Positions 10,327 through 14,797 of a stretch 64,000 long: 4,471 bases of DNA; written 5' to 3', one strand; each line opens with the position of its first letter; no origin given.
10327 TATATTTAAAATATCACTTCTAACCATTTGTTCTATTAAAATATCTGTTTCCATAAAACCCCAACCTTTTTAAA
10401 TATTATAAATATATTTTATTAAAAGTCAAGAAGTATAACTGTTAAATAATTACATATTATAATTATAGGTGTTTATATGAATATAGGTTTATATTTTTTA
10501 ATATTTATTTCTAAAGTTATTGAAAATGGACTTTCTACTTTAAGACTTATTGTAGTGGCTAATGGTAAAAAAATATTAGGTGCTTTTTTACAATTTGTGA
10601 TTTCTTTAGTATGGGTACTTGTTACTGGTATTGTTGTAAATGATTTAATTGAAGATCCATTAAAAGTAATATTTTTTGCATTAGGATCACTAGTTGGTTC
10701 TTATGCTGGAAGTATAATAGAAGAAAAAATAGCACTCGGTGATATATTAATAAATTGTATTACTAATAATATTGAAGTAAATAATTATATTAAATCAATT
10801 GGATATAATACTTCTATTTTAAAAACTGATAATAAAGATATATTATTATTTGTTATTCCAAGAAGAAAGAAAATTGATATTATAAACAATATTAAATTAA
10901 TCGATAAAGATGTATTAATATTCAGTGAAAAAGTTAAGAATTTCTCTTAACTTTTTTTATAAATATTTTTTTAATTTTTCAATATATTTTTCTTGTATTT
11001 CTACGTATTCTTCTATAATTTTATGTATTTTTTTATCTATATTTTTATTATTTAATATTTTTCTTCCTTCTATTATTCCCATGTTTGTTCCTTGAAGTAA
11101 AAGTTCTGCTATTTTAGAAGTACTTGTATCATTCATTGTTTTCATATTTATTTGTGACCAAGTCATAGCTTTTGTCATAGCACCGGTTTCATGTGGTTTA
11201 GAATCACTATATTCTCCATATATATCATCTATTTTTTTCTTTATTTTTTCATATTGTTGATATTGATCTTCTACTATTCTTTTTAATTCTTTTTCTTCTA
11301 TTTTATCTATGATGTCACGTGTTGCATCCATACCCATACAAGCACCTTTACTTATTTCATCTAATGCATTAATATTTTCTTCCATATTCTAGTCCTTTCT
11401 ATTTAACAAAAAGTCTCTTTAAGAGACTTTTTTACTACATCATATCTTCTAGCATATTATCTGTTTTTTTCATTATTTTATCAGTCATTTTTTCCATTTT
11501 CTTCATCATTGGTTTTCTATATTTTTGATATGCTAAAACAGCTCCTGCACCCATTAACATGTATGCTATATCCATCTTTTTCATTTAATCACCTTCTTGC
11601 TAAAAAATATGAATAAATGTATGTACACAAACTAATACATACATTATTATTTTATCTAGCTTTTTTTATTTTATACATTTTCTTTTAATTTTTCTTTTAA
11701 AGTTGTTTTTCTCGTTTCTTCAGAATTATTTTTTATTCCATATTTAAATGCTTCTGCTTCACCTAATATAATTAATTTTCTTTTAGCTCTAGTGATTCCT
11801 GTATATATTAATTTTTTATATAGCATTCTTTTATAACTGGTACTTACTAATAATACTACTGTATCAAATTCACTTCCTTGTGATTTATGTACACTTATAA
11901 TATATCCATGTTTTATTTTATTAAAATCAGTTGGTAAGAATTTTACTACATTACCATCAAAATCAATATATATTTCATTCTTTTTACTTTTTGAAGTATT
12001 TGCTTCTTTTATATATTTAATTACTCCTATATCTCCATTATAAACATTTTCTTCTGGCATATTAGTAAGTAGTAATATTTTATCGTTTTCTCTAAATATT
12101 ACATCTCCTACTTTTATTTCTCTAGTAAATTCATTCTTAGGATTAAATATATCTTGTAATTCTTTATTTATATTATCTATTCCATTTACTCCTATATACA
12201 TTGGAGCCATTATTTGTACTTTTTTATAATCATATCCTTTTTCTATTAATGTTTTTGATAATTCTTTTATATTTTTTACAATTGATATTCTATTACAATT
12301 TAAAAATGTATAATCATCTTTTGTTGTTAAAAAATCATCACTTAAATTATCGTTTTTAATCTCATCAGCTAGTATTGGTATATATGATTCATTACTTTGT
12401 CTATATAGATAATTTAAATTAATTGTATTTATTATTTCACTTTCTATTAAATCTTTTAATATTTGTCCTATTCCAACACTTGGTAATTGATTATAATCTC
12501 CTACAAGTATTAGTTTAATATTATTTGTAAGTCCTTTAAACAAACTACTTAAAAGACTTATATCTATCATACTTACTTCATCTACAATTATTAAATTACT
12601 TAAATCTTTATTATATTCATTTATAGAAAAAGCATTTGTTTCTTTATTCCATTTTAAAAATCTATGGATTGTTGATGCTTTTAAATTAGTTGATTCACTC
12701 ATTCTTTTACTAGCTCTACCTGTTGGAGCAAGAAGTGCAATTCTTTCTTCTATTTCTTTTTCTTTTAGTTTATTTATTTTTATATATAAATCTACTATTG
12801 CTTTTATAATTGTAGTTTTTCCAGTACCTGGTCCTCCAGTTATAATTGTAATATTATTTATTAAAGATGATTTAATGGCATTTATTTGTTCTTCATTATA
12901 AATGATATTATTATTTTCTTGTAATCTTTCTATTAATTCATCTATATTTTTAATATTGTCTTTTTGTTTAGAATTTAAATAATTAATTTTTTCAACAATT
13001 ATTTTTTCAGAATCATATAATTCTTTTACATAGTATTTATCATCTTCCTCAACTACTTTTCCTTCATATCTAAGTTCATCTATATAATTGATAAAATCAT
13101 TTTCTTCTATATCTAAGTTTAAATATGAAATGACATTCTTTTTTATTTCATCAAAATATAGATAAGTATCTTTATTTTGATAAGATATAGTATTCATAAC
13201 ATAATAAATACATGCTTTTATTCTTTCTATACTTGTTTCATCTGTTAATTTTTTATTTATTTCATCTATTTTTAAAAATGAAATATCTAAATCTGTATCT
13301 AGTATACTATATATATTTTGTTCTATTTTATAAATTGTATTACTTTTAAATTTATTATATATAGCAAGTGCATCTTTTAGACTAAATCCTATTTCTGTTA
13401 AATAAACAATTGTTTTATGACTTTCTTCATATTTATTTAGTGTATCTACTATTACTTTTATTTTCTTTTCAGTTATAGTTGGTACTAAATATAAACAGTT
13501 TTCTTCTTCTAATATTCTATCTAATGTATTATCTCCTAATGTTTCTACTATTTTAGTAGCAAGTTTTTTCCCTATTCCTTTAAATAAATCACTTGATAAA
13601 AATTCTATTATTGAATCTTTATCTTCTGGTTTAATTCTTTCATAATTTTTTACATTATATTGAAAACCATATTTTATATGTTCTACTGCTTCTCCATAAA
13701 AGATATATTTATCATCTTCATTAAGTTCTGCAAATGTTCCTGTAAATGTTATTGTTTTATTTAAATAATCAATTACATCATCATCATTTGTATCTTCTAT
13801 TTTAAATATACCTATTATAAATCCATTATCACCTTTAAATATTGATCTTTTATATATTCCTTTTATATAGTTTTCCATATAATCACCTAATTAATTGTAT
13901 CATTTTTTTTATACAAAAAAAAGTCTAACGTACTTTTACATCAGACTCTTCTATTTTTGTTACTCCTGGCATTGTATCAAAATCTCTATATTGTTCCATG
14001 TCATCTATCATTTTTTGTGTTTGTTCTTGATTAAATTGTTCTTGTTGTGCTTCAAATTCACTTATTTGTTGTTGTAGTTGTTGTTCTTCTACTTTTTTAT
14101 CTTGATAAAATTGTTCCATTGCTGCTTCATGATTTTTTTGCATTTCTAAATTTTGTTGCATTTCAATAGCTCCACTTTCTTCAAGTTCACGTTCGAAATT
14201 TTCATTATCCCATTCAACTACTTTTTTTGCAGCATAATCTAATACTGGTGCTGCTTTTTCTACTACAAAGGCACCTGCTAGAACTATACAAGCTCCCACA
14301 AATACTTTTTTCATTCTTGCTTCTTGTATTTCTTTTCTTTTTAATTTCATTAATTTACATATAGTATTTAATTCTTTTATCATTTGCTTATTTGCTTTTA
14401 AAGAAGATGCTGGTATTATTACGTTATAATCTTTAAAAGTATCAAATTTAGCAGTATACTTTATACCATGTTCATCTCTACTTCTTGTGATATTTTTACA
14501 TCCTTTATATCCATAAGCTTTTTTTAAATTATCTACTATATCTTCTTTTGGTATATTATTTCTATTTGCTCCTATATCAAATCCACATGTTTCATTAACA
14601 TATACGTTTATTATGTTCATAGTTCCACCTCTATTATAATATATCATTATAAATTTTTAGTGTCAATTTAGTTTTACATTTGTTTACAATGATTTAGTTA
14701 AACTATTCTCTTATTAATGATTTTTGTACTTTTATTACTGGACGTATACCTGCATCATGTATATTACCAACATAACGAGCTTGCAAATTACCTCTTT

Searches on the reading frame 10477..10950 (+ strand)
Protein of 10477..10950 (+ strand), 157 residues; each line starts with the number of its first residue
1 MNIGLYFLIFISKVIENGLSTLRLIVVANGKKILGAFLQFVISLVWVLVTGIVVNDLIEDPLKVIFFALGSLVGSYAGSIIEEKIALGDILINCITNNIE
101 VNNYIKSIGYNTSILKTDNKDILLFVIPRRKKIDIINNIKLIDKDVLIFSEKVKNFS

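Call 40: search_protein_families(library=pfam, proteins=[window:10477-10950:+], max_evalue=0.01)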
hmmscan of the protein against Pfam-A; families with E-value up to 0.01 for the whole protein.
window:10477-10950:+ (157 aa): 2 families
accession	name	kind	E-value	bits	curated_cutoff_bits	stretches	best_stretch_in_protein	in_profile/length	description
PF18955.5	DUF5698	-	1.9e-11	44.6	27.5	1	21-78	1-57/58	Domain of unknown function (DUF5698)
PF10035.14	DUF2179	-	0.0055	16.9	22.8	1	118-156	15-53/55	Uncharacterized protein conserved in bacteria (DUF2179)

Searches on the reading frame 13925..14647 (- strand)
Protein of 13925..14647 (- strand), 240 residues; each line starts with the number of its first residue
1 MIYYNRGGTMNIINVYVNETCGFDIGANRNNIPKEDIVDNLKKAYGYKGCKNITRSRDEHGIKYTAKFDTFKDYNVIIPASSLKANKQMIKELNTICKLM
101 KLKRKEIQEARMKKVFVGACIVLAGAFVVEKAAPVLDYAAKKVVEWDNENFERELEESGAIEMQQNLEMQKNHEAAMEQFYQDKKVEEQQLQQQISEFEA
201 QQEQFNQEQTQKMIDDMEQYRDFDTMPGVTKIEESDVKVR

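Call 40: search_protein_families(library=pfam, proteins=[window:13925-14647:-], max_evalue=0.01)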
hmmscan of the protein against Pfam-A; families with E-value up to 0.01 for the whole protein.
window:13925-14647:- (240 aa): 1 family
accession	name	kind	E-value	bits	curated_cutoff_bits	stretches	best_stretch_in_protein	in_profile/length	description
PF12679.13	ABC2_membrane_2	-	0.0045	16.7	27.2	1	102-219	3-71/283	ABC-2 family transporter protein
